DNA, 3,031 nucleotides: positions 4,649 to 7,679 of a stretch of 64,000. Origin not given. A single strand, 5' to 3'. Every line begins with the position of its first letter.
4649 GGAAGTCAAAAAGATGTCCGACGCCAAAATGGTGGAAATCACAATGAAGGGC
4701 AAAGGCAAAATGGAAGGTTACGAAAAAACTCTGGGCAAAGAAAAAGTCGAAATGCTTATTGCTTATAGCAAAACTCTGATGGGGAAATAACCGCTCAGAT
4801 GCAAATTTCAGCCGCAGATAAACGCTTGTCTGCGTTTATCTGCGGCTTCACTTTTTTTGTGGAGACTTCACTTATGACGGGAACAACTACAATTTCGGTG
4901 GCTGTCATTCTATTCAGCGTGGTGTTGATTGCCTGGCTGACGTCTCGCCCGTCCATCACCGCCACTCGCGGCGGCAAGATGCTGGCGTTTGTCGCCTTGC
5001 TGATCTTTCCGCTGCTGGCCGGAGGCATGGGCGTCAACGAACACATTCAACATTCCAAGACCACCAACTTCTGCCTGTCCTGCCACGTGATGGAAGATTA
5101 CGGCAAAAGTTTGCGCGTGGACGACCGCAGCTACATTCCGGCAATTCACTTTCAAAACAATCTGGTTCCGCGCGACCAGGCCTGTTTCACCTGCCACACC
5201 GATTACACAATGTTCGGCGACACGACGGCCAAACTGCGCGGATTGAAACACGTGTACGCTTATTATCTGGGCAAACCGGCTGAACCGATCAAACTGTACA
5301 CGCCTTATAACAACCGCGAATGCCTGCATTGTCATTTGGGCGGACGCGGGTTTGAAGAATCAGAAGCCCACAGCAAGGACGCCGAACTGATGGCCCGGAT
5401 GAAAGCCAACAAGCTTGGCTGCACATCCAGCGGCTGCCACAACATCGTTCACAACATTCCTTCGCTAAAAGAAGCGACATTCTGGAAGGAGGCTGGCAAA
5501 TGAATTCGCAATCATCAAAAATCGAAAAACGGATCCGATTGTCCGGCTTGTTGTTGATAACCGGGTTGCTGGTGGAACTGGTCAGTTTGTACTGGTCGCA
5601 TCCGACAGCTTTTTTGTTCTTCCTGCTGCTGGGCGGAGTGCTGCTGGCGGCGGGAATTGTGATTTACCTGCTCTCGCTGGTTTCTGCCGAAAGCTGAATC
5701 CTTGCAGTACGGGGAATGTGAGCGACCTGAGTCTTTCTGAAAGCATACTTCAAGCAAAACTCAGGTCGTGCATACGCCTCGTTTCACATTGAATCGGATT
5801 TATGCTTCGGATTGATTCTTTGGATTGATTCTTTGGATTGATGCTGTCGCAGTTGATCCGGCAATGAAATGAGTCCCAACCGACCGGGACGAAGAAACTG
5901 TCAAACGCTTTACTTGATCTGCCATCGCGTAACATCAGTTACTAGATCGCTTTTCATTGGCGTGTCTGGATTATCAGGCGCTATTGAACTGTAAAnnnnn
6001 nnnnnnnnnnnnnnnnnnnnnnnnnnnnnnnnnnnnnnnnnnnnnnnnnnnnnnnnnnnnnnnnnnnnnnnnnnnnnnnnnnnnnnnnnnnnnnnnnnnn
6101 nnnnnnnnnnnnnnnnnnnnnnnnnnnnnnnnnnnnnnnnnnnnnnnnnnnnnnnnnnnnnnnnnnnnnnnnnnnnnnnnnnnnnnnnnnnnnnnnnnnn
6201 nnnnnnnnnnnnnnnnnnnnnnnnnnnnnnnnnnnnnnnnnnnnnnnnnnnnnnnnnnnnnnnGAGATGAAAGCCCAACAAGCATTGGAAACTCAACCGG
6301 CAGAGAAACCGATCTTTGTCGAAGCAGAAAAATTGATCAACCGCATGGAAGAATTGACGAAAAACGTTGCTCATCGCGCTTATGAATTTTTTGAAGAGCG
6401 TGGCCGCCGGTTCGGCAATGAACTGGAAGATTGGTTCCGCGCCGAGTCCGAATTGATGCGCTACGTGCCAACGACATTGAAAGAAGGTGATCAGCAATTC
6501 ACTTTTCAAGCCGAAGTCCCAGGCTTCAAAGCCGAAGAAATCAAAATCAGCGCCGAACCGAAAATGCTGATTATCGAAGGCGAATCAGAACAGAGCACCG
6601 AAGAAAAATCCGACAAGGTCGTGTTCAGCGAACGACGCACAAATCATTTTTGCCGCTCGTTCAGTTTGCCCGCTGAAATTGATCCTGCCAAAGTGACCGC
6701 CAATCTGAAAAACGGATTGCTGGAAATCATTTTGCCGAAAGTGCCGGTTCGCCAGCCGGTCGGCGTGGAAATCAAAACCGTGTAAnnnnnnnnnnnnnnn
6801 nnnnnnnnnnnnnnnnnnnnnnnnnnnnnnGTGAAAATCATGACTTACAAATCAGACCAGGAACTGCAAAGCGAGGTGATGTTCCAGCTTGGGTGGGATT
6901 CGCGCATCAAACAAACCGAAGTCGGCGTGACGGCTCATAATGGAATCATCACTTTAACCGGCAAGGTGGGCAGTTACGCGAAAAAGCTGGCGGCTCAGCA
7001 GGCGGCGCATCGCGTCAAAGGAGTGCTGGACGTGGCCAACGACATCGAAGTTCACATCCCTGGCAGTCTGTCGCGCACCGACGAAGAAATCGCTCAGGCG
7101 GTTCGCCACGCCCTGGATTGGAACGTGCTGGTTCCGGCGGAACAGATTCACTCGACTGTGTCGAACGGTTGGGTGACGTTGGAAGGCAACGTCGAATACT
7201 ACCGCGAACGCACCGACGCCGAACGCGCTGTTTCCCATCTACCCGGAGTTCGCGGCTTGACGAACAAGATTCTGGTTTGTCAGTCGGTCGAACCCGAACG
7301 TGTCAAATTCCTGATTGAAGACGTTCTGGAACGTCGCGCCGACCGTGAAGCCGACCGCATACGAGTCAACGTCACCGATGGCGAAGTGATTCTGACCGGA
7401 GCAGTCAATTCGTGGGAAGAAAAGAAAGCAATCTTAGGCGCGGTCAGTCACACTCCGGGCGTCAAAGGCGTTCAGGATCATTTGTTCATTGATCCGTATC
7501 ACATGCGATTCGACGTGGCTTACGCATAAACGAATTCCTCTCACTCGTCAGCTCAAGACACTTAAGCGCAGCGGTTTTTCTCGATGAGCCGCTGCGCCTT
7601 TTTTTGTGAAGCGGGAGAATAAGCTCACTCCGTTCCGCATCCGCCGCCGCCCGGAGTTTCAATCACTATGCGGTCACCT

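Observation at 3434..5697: Compact periplasmic cytochrome module (pentaheme, monoheme and NapC/NirT-like tetraheme with a CX4CH site, plus a coupled 2-TM peptide)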

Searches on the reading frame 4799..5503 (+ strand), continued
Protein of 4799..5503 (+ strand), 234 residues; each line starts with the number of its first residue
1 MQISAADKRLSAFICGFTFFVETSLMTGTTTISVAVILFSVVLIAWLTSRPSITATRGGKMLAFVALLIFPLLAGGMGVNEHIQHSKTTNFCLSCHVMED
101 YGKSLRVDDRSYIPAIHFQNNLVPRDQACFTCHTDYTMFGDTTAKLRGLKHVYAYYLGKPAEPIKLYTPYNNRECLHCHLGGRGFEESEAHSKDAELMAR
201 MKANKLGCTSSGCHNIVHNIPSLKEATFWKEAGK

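Call 43: search_solved_structures(query=A4, max_evalue=10, show_alignments=1)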
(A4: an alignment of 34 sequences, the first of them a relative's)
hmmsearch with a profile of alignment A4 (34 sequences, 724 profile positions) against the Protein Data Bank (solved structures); distinct sequences matched with E-value up to 10: 6.
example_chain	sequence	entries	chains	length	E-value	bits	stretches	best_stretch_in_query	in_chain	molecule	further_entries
2maf_A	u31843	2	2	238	0.023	16.1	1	351-412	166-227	Opacity protein opA60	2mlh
8qwq_A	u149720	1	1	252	0.025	16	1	351-412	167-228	Opacity protein opA60 (Fragment)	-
1muk_A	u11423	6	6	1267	0.4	12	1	368-429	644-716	MINOR CORE PROTEIN LAMBDA 3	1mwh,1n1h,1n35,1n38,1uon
7elh_B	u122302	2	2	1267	0.57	11.5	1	368-428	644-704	RNA-directed RNA polymerase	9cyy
7yed_R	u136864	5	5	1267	0.58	11.5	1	368-428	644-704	RNA-directed RNA polymerase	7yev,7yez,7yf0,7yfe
2cse_1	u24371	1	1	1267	0.58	11.5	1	368-428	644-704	Minor core protein lambda 3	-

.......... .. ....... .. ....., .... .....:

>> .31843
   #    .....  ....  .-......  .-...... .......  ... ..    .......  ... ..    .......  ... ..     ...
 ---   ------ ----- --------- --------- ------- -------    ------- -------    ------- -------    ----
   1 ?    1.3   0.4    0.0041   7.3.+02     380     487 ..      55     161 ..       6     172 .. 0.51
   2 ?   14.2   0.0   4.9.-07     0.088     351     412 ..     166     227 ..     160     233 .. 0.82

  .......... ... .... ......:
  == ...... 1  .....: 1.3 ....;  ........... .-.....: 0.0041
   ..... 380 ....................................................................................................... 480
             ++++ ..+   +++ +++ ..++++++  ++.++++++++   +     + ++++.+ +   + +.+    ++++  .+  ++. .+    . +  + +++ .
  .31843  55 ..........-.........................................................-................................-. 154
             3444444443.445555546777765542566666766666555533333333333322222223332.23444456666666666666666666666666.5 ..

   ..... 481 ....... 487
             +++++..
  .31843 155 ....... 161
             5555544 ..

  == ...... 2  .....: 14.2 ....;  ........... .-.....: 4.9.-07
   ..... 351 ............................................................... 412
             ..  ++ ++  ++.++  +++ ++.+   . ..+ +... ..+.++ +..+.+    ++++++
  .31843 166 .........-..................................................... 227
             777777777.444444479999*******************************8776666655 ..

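Call 45: find_homologous_proteins(query=L007:4638-6773:+, max_evalue=0.001)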
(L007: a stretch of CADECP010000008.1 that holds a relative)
Query L007:4638-6773:+ (712 aa): 168 proteins with E <= 0.001 among 8000 candidates; the best 120 are listed.
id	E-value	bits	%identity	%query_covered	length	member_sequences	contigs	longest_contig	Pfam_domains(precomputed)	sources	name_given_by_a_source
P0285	0.0e+0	1496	92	100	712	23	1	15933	-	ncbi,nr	ncbi:MAG: hypothetical protein JNK38_07240 [Acidobacteria bacterium]|nr:hypothetical protein [Acidob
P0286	0.0e+0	1468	91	100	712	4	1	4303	-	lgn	-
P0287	0.0e+0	1330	84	97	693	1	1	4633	-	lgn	-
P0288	0.0e+0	1182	72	100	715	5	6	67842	-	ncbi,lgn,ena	ncbi:MAG TPA: hypothetical protein VGB07_02525 [Blastocatellia bacterium]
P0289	0.0e+0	1181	72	100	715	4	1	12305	-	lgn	-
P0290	0.0e+0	1169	72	100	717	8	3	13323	-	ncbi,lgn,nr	ncbi:MAG: hypothetical protein JNJ50_00655 [Acidobacteria bacterium]|nr:hypothetical protein [Acidob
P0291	0.0e+0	1117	70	100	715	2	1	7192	-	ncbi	-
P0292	0.0e+0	1110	69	99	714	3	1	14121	-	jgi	jgi:hypothetical protein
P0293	0.0e+0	1096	68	99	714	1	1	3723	-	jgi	jgi:hypothetical protein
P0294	0.0e+0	1095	70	95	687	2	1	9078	-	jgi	-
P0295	0.0e+0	1093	67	100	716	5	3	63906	-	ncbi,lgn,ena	-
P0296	0.0e+0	1092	68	100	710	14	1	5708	-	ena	-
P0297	0.0e+0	1084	68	100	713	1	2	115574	-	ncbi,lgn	-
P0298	0.0e+0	1077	67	98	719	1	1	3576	-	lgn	-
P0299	0.0e+0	1071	67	98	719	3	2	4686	-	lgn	-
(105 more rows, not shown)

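Call 54: predict_structure(alignment_id=A6)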
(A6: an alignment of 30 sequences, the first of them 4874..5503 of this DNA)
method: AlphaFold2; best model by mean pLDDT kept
length: 209 residues; sequences in the alignment: 30
mean_pLDDT: 56.2   pTM: 0.38
mean pLDDT of the five models: 56.2, 53.2, 50.6, 50.3, 50.0
residues with pLDDT >= 90: 1; 70-90: 48; 50-70: 63; < 50: 97
segments of 3 or more residues with pLDDT < 50: 64-116, 133-163, 202-209
pLDDT, mean of each block of 10 residues (from residue 1): 72 87 86 86 82 66 49 36 38 40 45 48 52 43 39 44 53 61 56 57 38
secondary structure, 60 per line:
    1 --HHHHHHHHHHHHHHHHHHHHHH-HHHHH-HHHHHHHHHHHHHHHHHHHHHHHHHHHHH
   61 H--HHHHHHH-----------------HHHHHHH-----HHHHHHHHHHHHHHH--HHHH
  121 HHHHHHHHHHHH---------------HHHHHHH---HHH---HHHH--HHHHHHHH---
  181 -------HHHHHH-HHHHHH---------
elements in order: H3-24 H26-30 H32-61 H64-70 H88-94 H100-114 H117-132 H148-154 H164-167 H170-177 H188-193 H195-200

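Call 58: predict_structure(alignment_id=A5)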
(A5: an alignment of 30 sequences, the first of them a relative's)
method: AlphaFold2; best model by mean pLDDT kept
length: 712 residues; sequences in the alignment: 30
mean_pLDDT: 78.9   pTM: 0.66
mean pLDDT of the five models: 78.9, 72.9, 68.2, 67.5, 44.2
residues with pLDDT >= 90: 223; 70-90: 329; 50-70: 82; < 50: 78
segments of 3 or more residues with pLDDT < 50: 1-54, 171-183, 693-696
pLDDT, mean of each block of 10 residues (from residue 1): 42 38 31 30 42 48 52 65 85 70 57 81 76 83 66 87 82 43 63 92 92 86 82 87 96 94 92 79 79 91 96 92 95 90 87 82 93 94 96 87 88 85 81 95 92 91 72 62 84 93 93 71 83 91 93 68 86 84 91 80 80 89 84 89 79 78 85 84 84 55 86 82
secondary structure, 60 per line:
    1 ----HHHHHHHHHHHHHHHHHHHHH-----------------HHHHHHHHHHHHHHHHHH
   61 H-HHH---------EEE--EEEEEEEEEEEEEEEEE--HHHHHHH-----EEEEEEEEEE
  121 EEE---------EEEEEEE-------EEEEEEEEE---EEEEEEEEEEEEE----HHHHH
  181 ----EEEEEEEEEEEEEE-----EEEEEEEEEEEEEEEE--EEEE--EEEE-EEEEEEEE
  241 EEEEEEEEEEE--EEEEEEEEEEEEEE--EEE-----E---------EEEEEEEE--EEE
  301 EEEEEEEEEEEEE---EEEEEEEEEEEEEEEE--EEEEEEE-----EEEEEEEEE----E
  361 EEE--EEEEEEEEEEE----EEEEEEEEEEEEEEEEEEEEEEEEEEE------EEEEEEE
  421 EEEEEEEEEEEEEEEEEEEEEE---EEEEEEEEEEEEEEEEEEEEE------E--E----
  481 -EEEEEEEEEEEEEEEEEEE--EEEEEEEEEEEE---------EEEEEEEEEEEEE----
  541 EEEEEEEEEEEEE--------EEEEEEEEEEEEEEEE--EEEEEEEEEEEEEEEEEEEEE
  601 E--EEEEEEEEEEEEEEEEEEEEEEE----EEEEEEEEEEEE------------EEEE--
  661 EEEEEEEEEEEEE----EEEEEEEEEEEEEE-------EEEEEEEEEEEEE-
elements in order (helices of 4 or more, strands of 3 or more residues): H5-25 H43-61 E75-77 E80-96 H99-105 E111-123 E133-139 E147-155 E159-171 H176-180 E185-198 E204-219 E222-225 E228-231 E233-251 E254-267 E270-272 E288-295 E298-313 E317-332 E335-341 E347-355 E360-363 E366-376 E381-407 E414-442 E446-466 E482-500 E503-514 E524-536 E541-553 E562-577 E580-601 E604-626 E631-642 E655-658 E661-673 E678-691 E699-711

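Call 62: fold_search(model_id=the predicted structure, library=pdb)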
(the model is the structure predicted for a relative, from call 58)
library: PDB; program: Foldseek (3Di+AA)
matches with E <= 10: 812; with E <= 0.001: 285
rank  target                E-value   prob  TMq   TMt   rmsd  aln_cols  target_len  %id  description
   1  6r2q_B                5.1e-13  1.00  0.61  0.66   7.3       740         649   13  Structure of the Mtr complex (released 2020-04-22)
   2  8s34_A                5.3e-12  1.00  0.38  0.39  15.0       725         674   13  Ferric-mycobactin receptor (FemA) in complex with aeruginic acid (released 2025-02-26)
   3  9ex3_A                6.0e-12  1.00  0.37  0.39  15.0       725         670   14  Ferric-mycobactin receptor (FemA) in complex with dihydroaeruginoic acid (released 2025-02-26)
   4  5fp1                  1.4e-11  1.00  0.41  0.41  16.1       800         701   11  Crystal structure of the siderophore receptor PiuA from Acinetobacter baumannii (released 2016-05-11)
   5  5fok_A                1.5e-11  1.00  0.39  0.41  14.3       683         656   12  Crystal structure of the siderophore receptor PiuA from Pseudomonas aeruginosa (released 2016-05-11)
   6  5nec_B                4.4e-11  1.00  0.36  0.39  13.4       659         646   12  Crystal structure of the siderophore receptor PiuD from Pseudomonas aeruginosa (released 2018-02-07)
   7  5fok_B                7.1e-11  1.00  0.38  0.41  14.3       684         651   12  Crystal structure of the siderophore receptor PiuA from Pseudomonas aeruginosa (released 2016-05-11)
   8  5nec_A                7.8e-11  1.00  0.36  0.39  14.8       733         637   12  Crystal structure of the siderophore receptor PiuD from Pseudomonas aeruginosa (released 2018-02-07)
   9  6i97_B                2.9e-10  1.00  0.39  0.37  13.4       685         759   10  Structure of the ferrioxamine B transporter FoxA from Pseudomonas aeruginosa in complex with ferrioxamine B and a C-te (released 2019-08-28)
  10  4epa                  6.2e-10  1.00  0.40  0.44  12.0       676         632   11  The crystal structure of the ferric yersiniabactin uptake receptor FyuA from Yersinia pestis (released 2012-06-20)
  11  6bpn                  6.5e-10  1.00  0.39  0.41  13.5       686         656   11  The crystal structure of the Ferric-Catecholate import receptor Fiu from E. coli K12: Open form (C2221) (released 2018-11-28)
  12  4rdr                  1.1e-09  1.00  0.40  0.41  13.0       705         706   10  Structure of the bacterial Zn-transporter ZnuD from Neisseria meningitidis (locked conformation bound to zinc and cadmiu (released 2015-08-19)
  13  6e4v                  1.2e-09  1.00  0.37  0.39  13.0       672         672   10  The Crystal Structure of FhuE from E. coli in complex with its substrate Coprogen (released 2019-04-10)
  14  1xkw                  1.2e-09  1.00  0.38  0.41  13.0       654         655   11  Pyochelin outer membrane receptor FptA from Pseudomonas aeruginosa (released 2005-10-04)
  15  8a60_A                1.7e-09  1.00  0.39  0.41  12.0       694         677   11  Crystal structure of FhuA in complex with the superinfection exclusion lipoprotein Llp (released 2022-10-05)
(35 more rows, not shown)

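Call 80: find_encoding_contigs(protein=P0131, flank=8000, max_places=2)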
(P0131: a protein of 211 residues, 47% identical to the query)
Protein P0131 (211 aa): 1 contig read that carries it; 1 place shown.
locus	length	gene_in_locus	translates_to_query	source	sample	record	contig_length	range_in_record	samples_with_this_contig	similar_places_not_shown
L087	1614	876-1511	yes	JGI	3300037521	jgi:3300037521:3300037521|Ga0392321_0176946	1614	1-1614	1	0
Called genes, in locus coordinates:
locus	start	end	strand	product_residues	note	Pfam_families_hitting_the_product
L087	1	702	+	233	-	?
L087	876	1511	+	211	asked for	PF03264:Cytochrom_NNT (weak)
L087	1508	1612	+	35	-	?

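Call 81: find_encoding_contigs(protein=P0157, flank=8000, max_places=2)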
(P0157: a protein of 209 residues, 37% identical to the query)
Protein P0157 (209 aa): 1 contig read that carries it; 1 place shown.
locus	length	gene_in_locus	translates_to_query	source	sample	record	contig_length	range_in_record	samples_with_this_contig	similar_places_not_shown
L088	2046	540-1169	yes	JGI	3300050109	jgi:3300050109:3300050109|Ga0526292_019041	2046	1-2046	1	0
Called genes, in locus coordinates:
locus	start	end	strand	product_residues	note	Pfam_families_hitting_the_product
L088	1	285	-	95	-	?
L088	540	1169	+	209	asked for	PF03264:Cytochrom_NNT, PF09699:Paired_CXXCH_1 (faint), PF14522:Cytochrome_C7 (faint), PF22113:Mtrc-MtrF_II-IV_dom (faint)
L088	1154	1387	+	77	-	-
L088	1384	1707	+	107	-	PF14522:Cytochrome_C7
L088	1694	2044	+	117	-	?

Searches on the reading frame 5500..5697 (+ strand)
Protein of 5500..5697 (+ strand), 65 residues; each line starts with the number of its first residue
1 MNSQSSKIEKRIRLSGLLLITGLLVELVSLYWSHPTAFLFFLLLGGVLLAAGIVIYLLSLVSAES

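Call 3: search_protein_families(library=pfam, proteins=[window:5500-5697:+], max_evalue=1)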
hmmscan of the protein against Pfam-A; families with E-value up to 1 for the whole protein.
window:5500-5697:+ (65 aa): 3 families
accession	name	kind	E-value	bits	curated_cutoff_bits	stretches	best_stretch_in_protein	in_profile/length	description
PF11023.14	DUF2614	-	0.0081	16.8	21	1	4-58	2-57/111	Zinc-ribbon containing domain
PF11127.14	YgaP-like_TM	-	0.16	12.5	25.3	1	19-54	14-49/66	Inner membrane protein YgaP-like, transmembrane domain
PF05038.18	Cytochrom_B558a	-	0.89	9.6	25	0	30-64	94-128/184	Cytochrome Cytochrome b558 alpha-subunit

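Call 4: search_protein_families(library=ncbifam, proteins=[window:5500-5697:+], max_evalue=1)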
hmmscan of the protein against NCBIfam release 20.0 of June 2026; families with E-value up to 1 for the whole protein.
window:5500-5697:+ (65 aa): 2 families
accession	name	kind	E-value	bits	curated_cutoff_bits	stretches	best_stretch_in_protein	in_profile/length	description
NF002796.0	PRK02935.1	equivalog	0.00013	21.9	108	1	3-59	4-61/118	hypothetical protein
NF011669.1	PRK15087.1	equivalog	0.0054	16.3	80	1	24-59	137-172/199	PAQR family membrane homeostasis protein TrhA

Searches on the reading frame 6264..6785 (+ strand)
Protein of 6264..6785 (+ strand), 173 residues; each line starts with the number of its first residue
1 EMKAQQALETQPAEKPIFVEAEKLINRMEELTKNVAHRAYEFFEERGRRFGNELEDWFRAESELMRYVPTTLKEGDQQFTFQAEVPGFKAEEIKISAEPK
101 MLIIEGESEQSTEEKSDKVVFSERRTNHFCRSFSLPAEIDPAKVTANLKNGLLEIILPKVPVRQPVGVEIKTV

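Call 94: search_protein_families(library=pfam, proteins=[window:6264-6785:+], max_evalue=0.00001)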
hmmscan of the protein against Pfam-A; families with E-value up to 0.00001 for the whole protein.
window:6264-6785:+ (173 aa): 2 families
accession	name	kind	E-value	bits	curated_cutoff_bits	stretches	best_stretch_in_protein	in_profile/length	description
PF00011.27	HSP20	-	7.2e-24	84.3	20.8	1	73-163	3-91/102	Hsp20/alpha crystallin family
PF11154.13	DUF2934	-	7.3e-09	35.6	22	1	32-64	3-35/37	Protein of unknown function (DUF2934)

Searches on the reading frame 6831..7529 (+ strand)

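Call 94: search_protein_families(library=pfam, proteins=[window:6831-7529:+], max_evalue=0.00001)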
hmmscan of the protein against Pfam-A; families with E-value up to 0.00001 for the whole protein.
window:6831-7529:+ (232 aa): 2 families
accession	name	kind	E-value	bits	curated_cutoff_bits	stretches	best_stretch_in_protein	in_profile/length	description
PF04972.22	BON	-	3.7e-43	146.1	27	3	8-74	1-67/69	BON domain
PF21937.1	Yop-YscD_ppl_2nd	-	3.8e-08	33.4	27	0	85-146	2-63/67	YscD/CdsD-like Bon-like domain 2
